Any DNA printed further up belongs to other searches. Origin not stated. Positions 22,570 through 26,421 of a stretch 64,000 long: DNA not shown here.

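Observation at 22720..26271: NACHT-HEAT STAND NTPase with an unassigned 260-aa N-terminal region and a 12-unit HEAT array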

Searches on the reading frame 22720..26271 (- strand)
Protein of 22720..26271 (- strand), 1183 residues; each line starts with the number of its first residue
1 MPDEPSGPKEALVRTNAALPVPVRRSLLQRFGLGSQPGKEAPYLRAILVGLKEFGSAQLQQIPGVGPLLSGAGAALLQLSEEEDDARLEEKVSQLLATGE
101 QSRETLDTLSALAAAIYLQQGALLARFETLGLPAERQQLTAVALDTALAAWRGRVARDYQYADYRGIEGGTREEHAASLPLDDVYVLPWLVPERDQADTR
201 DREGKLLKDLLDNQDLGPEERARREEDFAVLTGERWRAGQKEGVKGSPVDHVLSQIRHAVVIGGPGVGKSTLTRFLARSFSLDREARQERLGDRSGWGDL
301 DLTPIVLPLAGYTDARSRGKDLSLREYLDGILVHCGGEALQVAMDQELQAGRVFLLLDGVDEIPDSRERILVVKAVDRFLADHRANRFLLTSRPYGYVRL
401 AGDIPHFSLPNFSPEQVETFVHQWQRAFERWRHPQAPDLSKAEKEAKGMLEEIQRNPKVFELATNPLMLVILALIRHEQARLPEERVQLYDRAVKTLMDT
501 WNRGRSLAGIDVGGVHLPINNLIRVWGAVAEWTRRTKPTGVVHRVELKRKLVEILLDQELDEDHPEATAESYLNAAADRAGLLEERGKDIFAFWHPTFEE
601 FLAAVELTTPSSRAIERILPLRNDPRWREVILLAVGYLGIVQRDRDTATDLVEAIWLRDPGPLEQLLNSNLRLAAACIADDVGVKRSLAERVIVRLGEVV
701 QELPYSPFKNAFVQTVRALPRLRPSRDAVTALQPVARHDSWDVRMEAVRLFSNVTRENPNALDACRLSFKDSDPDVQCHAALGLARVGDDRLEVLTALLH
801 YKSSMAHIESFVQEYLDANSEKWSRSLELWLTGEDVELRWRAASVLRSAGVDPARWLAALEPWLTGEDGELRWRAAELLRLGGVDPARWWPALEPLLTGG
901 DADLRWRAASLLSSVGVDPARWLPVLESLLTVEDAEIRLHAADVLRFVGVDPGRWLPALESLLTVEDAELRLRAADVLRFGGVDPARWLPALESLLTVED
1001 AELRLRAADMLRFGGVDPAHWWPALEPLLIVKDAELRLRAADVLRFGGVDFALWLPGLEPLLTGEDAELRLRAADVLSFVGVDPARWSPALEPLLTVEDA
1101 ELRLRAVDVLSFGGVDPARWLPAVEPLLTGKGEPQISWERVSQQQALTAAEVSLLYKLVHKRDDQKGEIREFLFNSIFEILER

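Call 3: search_protein_families(library=pfam, proteins=[window:22720-26271:-], max_evalue=1)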
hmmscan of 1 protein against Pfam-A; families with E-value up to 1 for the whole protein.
window:22720-26271:- (1183 aa): 13 families
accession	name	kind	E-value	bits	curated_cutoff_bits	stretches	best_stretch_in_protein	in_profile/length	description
PF13646.12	HEAT_2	-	4.2e-20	72.3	27.7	7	892-978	3-87/88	HEAT repeats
PF05729.18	NACHT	-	1.2e-06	28.9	26.7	1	259-426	3-165/167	NACHT domain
PF24883.2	NPHP3_N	-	4.7e-05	24.1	24.8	1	343-393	116-164/164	Nephrocystin 3, N-terminal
PF13401.12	AAA_22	-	0.0064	17.2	27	1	257-365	6-98/130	AAA domain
PF20720.3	nSTAND3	-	0.013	15.7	27.2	1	252-281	13-42/155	Novel STAND NTPase 3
PF13521.12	AAA_28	-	0.017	15.7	27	1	260-279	3-22/164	AAA domain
PF13191.12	AAA_16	-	0.021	15.8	32.6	1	256-283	24-51/167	AAA ATPase domain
PF03193.22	RsgA_GTPase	-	0.12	12.6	30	1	243-282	94-132/174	RsgA GTPase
PF13238.12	AAA_18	-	0.14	13.1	29.4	1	261-280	3-22/128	AAA domain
PF09838.14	DUF2065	-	0.21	12.1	24.3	0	952-972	20-40/56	Uncharacterized protein conserved in bacteria (DUF2065)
PF00005.33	ABC_tran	-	0.26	12.3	25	1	254-281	9-36/137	ABC transporter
PF02985.28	HEAT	-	0.28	12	23.5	0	732-754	5-27/31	HEAT repeat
PF13245.12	AAA_19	-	0.29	11.7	25.1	1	257-280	12-35/134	AAA domain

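Call 4: search_protein_families(library=padloc, proteins=[window:22720-26271:-], max_evalue=1)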
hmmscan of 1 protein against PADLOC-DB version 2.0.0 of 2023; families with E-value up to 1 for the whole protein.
window:22720-26271:- (1183 aa): 3 families
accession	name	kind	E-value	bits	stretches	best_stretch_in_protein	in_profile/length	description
PDLC04140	mad8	-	0.00029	18.4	1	245-296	16-67/314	mads_8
PDLC00141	GajB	-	0.011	12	1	251-280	10-39/572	UrvD helicase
PDLC00104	GajB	-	0.061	10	1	251-278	10-37/574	UrvD helicase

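Call 5: search_protein_families(library=ncbifam, proteins=[window:22720-26271:-], max_evalue=1)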
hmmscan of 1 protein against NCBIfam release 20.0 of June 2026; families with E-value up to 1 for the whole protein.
window:22720-26271:- (1183 aa): 6 families
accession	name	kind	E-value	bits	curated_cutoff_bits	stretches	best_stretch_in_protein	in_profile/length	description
NF058535.1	antiphage_EruA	equivalog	3.5e-07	28.8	1000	2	348-529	65-233/1318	NACHT domain-containing antiphage protein EruA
NF010374.0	PRK13800.1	equivalog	0.00026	19.3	1196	2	857-1110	624-861/898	fumarate reductase/succinate dehydrogenase flavoprotein subunit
NF011522.0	PRK14961.1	equivalog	0.14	11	562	1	239-289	20-71/363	DNA polymerase III subunits gamma and tau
NF003456.0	PRK05057.1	equivalog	0.15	11.9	195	0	256-321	4-65/173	shikimate kinase AroK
TIGR00764.1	lon_rel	equivalog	0.32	9.5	516.6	1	239-278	22-59/608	ATP-dependent protease LonB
NF040861.1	pufA_517_ASD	equivalog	0.86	9.7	35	0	983-997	7-21/41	light-harvesting antenna LH1, alpha subunit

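Call 8: find_homologous_proteins(query=window:22720-26271:-, max_evalue=0.00001)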
Query window:22720-26271:- (1183 aa): 76 proteins with E <= 0.00001 among 8000 candidates.
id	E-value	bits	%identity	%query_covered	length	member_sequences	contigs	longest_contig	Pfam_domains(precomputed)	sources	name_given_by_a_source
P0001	0.0e+0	2056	79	100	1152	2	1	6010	PF05729.19,PF13646.13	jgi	jgi:hypothetical protein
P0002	0.0e+0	1998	77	100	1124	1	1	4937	PF05729.19,PF13646.13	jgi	jgi:HEAT repeat protein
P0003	0.0e+0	1946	75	100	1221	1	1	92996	PF05729.19,PF13646.13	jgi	jgi:hypothetical protein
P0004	0.0e+0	1910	82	90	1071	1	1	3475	PF05729.19,PF13646.13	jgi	jgi:HEAT repeat protein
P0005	0.0e+0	1876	81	84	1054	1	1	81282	PF02985.29,PF05729.19,PF13646.13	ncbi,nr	ncbi:MAG TPA: HEAT repeat domain-containing protein [Thermoanaerobaculia bacterium]|nr:HEAT repeat d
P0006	0.0e+0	1793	70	100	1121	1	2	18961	PF24883.3,PF05729.19,PF13646.13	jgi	jgi:hypothetical protein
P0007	0.0e+0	1725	83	79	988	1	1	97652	PF24883.3,PF05729.19,PF13646.13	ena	-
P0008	0.0e+0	1657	78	80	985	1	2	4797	PF05729.19,PF13646.13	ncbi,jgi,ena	ncbi:MAG TPA: hypothetical protein VGG20_24410 [Thermoanaerobaculia bacterium]|jgi:hypothetical prot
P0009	0.0e+0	1611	80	79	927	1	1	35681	PF05729.19,PF13646.13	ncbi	ncbi:MAG: NACHT domain-containing protein, partial [Thermoanaerobaculia bacterium]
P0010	0.0e+0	1604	83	73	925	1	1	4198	PF05729.19,PF13646.13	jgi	jgi:hypothetical protein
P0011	0.0e+0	1598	79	79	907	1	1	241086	PF05729.19,PF13646.13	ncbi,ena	-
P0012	0.0e+0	1452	63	99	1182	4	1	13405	PF05729.19,PF04221.19,PF13646.13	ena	-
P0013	0.0e+0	1335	58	100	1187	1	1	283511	PF05729.19,PF13646.13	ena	-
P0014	0.0e+0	1280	56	99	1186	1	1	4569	PF02985.29,PF05729.19,PF13646.13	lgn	-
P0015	0.0e+0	1227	59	88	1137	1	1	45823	PF02985.29,PF13513.13,PF13646.13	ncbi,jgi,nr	ncbi:MAG TPA: HEAT repeat domain-containing protein [Thermoanaerobaculia bacterium]|jgi:hypothetical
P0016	0.0e+0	1167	60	82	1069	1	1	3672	PF05729.19,PF13646.13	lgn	-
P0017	0.0e+0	1152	61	79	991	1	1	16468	PF05729.19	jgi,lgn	jgi:hypothetical protein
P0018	0.0e+0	1082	54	91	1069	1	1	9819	PF05729.19,PF13646.13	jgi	jgi:HEAT repeat protein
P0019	0.0e+0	1071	49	98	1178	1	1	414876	PF02985.29,PF24883.3,PF05729.19,PF01602.27,PF13646.13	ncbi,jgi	jgi:HEAT repeat protein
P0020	0.0e+0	1063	54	83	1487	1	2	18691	PF24883.3,PF05729.19,PF01602.27,PF13646.13,PF20720.4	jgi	-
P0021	0.0e+0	1052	52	86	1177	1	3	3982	PF02985.29,PF05729.19,PF01602.27,PF13646.13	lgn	-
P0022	0.0e+0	1038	48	98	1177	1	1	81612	PF02985.29,PF24883.3,PF05729.19,PF01602.27,PF13646.13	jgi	jgi:HEAT repeats/NACHT domain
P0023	0.0e+0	1036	49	98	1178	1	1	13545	PF02985.29,PF24883.3,PF05729.19,PF13646.13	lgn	-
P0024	0.0e+0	1032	52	86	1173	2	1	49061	PF02985.29,PF05729.19,PF13646.13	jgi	jgi:hypothetical protein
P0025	0.0e+0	1028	48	98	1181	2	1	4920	PF05729.19,PF13646.13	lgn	-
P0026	1.0e-288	979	55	77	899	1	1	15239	PF05729.19,PF13646.13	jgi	jgi:HEAT repeat protein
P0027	3.8e-285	967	48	98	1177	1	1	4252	PF00514.30,PF10363.16,PF02985.29,PF25598.2,PF05729.19,PF01602.27,PF13646.13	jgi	jgi:HEAT repeat protein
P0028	1.2e-280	952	50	88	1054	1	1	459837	PF05729.19,PF13646.13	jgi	jgi:hypothetical protein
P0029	1.8e-279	949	48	91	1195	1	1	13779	PF12717.14,PF02985.29,PF24883.3,PF03130.23,PF05729.19,PF01602.27,PF13646.13,PF23227.2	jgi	jgi:HEAT repeat protein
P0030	1.1e-278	946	44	99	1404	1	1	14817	PF24883.3,PF05729.19,PF01602.27,PF13646.13,PF09280.17,PF13191.13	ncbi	-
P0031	4.3e-259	881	54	72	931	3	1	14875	PF00514.30,PF02985.29,PF05729.19,PF13646.13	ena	-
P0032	8.0e-256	870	65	53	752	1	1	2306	PF05729.19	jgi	jgi:hypothetical protein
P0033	1.2e-253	863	45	96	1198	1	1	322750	PF02985.29,PF05729.19,PF23720.2,PF13646.13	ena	-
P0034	3.8e-253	861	49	76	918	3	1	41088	PF12717.14,PF02985.29,PF24883.3,PF05729.19,PF13513.13,PF13646.13,PF25767.2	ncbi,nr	ncbi:MAG TPA: NACHT domain-containing protein, partial [Candidatus Hydrogenedentes bacterium]|nr:NAC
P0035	4.1e-252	858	53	66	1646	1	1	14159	PF00514.30,PF02985.29,PF05729.19,PF13513.13,PF01602.27,PF13646.13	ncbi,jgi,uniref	ncbi:HEAT repeat domain-containing protein [Longimicrobium sp.]|jgi:HEAT repeat protein|uniref:HEAT 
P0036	7.1e-251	854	45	94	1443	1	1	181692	PF13431.13,PF22860.3,PF05729.19,PF01602.27,PF13646.13,PF12530.15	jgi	jgi:HEAT repeat protein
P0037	8.2e-250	850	45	98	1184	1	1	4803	PF05729.19,PF13646.13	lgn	-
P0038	1.5e-245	836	54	65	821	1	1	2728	PF05729.19,PF13646.13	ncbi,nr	ncbi:MAG: NACHT domain-containing protein, partial [Acidobacteria bacterium]|nr:NACHT domain-contain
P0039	1.3e-244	833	49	74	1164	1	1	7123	PF05729.19,PF13646.13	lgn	-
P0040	1.6e-242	826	56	61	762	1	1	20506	PF05729.19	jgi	jgi:predicted NACHT family NTPase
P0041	9.0e-241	820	52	68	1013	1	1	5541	PF24883.3,PF05729.19,PF13646.13,PF13191.13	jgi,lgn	jgi:hypothetical protein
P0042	2.8e-240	819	46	90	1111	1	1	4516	PF24883.3,PF05729.19,PF13646.13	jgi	jgi:hypothetical protein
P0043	2.3e-239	816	49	75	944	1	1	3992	PF05729.19,PF13646.13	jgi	jgi:hypothetical protein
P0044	1.7e-238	813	46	79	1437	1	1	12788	PF02985.29,PF05729.19,PF13646.13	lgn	-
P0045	2.0e-238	813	55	62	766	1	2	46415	PF05729.19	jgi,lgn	jgi:hypothetical protein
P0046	3.4e-238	812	47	82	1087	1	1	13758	PF02985.29,PF05729.19,PF13646.13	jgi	jgi:NACHT domain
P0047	3.8e-236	805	43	96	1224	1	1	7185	PF24883.3,PF05729.19,PF13646.13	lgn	-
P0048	2.2e-234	799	45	88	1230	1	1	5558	PF24883.3,PF05729.19,PF13646.13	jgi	jgi:hypothetical protein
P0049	1.9e-233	796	50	68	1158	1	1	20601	PF05729.19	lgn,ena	-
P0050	1.0e-232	794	46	82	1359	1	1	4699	PF24883.3,PF05729.19,PF13646.13,PF20720.4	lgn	-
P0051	1.7e-232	793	56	59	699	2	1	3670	PF24883.3,PF05729.19,PF13401.13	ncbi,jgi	jgi:hypothetical protein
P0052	7.1e-231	788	41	98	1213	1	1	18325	PF12755.14,PF02985.29,PF24883.3,PF25598.2,PF08713.18,PF03130.23,PF05729.19,PF01602.27,PF13646.13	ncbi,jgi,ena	ncbi:MAG TPA: HEAT repeat domain-containing protein [Abditibacteriaceae bacterium]|jgi:hypothetical 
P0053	3.2e-224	766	45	77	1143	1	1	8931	PF02985.29,PF05729.19,PF13513.13,PF13646.13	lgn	-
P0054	1.5e-223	763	46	70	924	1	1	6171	PF05729.19,PF13646.13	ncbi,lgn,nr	ncbi:MAG: NACHT domain-containing protein [Anaerolineae bacterium]|nr:NACHT domain-containing protei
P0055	3.4e-222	759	46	81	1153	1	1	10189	PF05729.19,PF13191.13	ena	-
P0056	5.1e-220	752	41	90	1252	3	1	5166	PF00514.30,PF02985.29,PF25598.2,PF05729.19,PF13646.13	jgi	jgi:HEAT repeat protein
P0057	1.2e-218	747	43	84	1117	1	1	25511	PF02985.29,PF24883.3,PF05729.19,PF13646.13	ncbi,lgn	-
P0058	1.9e-217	743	42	85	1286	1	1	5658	PF05729.19,PF13646.13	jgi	jgi:hypothetical protein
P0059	7.0e-215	735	50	67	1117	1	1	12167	PF05729.19,PF13646.13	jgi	jgi:hypothetical protein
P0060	2.6e-205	703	45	76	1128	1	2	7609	PF12717.14,PF00514.30,PF26715.1,PF12755.14,PF02985.29,PF24883.3,PF05729.19,PF13513.13,PF01602.27,PF14663.12,PF13646.13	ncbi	-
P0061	8.8e-196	671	45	72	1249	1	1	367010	PF24883.3,PF05729.19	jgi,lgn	jgi:hypothetical protein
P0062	8.3e-191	655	43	75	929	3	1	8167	PF05729.19,PF13646.13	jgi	jgi:hypothetical protein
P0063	7.8e-189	648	46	70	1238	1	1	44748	PF05729.19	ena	-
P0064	2.2e-187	644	46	68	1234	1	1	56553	PF24883.3,PF05729.19,PF13646.13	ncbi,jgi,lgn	jgi:hypothetical protein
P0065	2.2e-186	640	43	64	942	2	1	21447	PF05729.19,PF13646.13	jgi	-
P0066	4.6e-186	639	45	67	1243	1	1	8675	PF24883.3,PF05729.19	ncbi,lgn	-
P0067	3.7e-185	636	45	67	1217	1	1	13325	PF05729.19,PF13646.13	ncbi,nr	ncbi:MAG TPA: NACHT domain-containing protein [Longimicrobium sp.]|nr:NACHT domain-containing protei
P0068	3.7e-177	610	49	54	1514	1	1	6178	PF00149.34,PF05729.19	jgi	jgi:hypothetical protein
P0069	4.4e-171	590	49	54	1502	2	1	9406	PF00149.34,PF05729.19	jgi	jgi:hypothetical protein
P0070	4.6e-159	550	36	87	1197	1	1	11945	PF02985.29,PF05729.19,PF13646.13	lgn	-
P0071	5.4e-157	543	38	73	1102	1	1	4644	PF05729.19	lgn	-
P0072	1.8e-155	538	40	64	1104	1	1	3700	PF24883.3,PF05729.19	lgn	-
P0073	1.2e-140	489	52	42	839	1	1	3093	PF00149.34,PF05729.19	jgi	jgi:hypothetical protein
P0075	4.0e-37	146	33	34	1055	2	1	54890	PF24883.3,PF05729.19,PF03781.23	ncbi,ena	-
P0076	1.2e-36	144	33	32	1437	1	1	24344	PF05729.19,PF13401.13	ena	-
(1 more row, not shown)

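Call 33: find_encoding_contigs(protein=P0003, flank=8000, max_places=2)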
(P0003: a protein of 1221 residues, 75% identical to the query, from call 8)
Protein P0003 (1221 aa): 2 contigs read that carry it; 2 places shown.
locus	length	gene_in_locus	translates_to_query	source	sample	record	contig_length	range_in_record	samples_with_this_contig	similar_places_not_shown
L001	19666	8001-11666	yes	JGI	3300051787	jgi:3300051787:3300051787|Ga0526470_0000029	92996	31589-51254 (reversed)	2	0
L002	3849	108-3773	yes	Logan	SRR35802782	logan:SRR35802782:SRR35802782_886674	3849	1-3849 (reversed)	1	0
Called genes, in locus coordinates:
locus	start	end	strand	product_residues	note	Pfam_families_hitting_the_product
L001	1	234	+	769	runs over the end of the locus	PF22612:GH113, PF13547:GTA_TIM (faint)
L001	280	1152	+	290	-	PF00459:Inositol_P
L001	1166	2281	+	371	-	PF01551:Peptidase_M23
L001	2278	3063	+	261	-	-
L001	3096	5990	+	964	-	PF13519:VWA_2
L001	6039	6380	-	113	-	PF12840:HTH_20 (weak), PF01022:HTH_5, PF12802:MarR_2 (faint), PF13601:HTH_34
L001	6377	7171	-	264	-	-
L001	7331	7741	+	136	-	PF13564:DoxX_2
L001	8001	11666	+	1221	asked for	PF05729:NACHT (faint), PF13646:HEAT_2 (weak)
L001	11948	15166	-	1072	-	PF00873:ACR_tran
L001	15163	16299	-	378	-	PF25919:BSH_CusB (faint), PF25973:BSH_CzcB, PF25885:HH_EMRA (weak), PF25954:Beta-barrel_RND_2, PF25989:YknX_C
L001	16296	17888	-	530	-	PF02321:OEP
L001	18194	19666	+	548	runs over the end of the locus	PF00072:Response_reg, PF00070:Pyr_redox (faint), PF01266:DAO (faint), PF01946:Thi4 (faint), PF03486:HI0933_like (faint), PF07992:Pyr_redox_2, PF12831:FAD_oxidored (weak), PF13738:Pyr_redox_3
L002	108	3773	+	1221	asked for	PF05729:NACHT (faint), PF13646:HEAT_2 (weak)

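Call 34: find_encoding_contigs(protein=P0013, flank=8000, max_places=2)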
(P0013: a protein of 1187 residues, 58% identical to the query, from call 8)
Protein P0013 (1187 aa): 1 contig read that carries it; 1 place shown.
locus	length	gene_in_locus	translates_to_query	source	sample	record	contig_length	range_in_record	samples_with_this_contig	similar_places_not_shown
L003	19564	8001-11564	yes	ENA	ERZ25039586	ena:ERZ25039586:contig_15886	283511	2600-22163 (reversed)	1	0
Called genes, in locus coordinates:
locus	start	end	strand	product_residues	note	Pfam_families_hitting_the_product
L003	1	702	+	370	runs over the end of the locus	PF13145:Rotamase_2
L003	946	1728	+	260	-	PF13795:HupE_UreJ_2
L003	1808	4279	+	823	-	PF00990:GGDEF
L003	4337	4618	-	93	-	PF02604:PhdYeFM_antitox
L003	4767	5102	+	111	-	-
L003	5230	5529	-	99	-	PF13744:HTH_37, PF13560:HTH_31 (weak), PF01381:HTH_3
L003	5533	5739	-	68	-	PF05973:Gp49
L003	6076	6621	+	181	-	PF13274:SocA_Panacea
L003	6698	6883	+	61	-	-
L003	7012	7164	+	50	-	-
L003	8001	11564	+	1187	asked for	PF05729:NACHT, PF13646:HEAT_2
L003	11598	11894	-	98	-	PF07498:Rho_N (weak)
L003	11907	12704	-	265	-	PF00149:Metallophos, PF12850:Metallophos_2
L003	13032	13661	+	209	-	-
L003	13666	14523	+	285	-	PF06724:DUF1206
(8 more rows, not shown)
